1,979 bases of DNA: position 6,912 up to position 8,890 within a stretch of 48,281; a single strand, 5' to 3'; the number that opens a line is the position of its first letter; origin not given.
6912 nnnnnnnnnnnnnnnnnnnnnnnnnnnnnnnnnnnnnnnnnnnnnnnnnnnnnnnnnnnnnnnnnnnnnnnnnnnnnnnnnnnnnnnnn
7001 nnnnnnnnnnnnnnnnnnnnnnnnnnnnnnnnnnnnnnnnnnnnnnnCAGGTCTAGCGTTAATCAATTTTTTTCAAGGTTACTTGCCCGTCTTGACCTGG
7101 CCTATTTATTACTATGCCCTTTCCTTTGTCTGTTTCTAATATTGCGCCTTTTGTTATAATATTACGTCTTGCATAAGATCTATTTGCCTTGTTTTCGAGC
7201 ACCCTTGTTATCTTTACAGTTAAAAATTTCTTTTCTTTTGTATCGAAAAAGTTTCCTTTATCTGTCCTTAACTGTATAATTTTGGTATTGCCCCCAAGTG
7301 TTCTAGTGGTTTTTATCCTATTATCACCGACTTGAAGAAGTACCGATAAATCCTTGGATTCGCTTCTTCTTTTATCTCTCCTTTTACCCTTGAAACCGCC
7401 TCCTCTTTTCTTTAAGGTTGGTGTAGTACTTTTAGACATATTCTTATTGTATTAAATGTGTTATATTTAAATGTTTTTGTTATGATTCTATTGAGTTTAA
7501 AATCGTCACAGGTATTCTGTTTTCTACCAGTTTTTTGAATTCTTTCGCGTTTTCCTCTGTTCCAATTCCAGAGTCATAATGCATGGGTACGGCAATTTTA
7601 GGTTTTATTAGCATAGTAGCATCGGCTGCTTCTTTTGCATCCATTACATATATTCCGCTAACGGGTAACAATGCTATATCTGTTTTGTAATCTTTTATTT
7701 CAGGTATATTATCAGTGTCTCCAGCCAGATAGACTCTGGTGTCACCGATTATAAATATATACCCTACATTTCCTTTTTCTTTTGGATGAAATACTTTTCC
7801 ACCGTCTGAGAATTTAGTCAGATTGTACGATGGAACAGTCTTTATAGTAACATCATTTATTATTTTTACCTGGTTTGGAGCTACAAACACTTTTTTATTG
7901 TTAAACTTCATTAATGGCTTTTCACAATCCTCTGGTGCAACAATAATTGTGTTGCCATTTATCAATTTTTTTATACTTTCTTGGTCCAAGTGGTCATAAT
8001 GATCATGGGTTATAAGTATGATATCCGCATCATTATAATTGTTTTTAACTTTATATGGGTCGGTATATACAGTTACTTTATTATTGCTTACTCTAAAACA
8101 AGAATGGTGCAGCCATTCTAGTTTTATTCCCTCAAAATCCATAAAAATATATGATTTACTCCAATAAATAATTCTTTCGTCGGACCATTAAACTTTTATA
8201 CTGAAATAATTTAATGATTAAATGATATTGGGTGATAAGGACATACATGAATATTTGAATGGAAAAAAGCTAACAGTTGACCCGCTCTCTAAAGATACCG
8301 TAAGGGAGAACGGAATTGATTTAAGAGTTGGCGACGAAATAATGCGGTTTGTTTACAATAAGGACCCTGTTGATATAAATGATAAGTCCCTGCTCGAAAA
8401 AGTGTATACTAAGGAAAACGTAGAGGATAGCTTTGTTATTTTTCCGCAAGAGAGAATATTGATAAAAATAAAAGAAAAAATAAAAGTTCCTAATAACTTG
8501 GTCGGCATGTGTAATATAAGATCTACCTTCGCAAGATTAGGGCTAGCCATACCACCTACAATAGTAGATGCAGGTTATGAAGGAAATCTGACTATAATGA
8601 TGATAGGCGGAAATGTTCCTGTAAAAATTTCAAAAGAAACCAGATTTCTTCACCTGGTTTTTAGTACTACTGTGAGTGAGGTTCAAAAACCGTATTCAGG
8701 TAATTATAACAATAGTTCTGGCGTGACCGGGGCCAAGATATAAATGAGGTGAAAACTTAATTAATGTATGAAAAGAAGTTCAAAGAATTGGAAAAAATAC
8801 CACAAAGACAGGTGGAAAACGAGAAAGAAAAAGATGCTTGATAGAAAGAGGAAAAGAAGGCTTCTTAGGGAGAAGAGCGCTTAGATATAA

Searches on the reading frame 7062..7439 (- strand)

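Call 101: search_protein_families(library=pfam, proteins=[window:7062-7439:-], max_evalue=0.001)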
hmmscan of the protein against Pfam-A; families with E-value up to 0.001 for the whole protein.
window:7062-7439:- (126 aa): 1 family
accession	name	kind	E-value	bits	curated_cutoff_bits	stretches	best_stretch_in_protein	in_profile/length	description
PF01201.27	Ribosomal_S8e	-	1.6e-26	93.6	30.2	1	10-120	7-128/133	Ribosomal protein S8e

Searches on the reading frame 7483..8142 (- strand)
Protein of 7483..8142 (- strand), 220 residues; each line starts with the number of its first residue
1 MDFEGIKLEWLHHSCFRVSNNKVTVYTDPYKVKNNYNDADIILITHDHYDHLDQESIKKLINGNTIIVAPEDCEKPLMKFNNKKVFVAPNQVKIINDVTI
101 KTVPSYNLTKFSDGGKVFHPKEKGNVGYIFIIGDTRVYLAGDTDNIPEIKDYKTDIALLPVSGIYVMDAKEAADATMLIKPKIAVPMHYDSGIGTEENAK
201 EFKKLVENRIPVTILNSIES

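Call 101: search_protein_families(library=pfam, proteins=[window:7483-8142:-], max_evalue=0.001)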
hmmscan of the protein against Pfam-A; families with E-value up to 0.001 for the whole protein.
window:7483-8142:- (220 aa): 3 families
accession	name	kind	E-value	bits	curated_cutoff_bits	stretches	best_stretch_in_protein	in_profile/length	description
PF13483.12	Lactamase_B_3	-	4.4e-29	102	24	1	7-188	1-160/160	Beta-lactamase superfamily domain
PF12706.13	Lactamase_B_2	-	1.5e-14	54.5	27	1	29-189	21-200/200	Beta-lactamase superfamily domain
PF00753.33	Lactamase_B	-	0.00021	21.7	22.7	0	113-188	120-196/196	Metallo-beta-lactamase superfamily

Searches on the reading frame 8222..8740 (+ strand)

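Call 101: search_protein_families(library=pfam, proteins=[window:8222-8740:+], max_evalue=0.001)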
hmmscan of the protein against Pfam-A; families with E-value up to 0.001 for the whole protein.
window:8222-8740:+ (173 aa): 3 families
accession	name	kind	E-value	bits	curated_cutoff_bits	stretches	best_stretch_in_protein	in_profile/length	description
PF22769.1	DCD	-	4.1e-29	102.1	27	1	2-149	1-152/153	dCTP deaminase-like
PF00692.24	dUTPase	-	2.2e-07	31.1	22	1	69-153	22-108/129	dUTPase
PF06559.16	DCD_N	-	0.00031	21.1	21.4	0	2-141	4-154/164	2'-deoxycytidine 5'-triphosphate deaminase (DCD) N-terminal domain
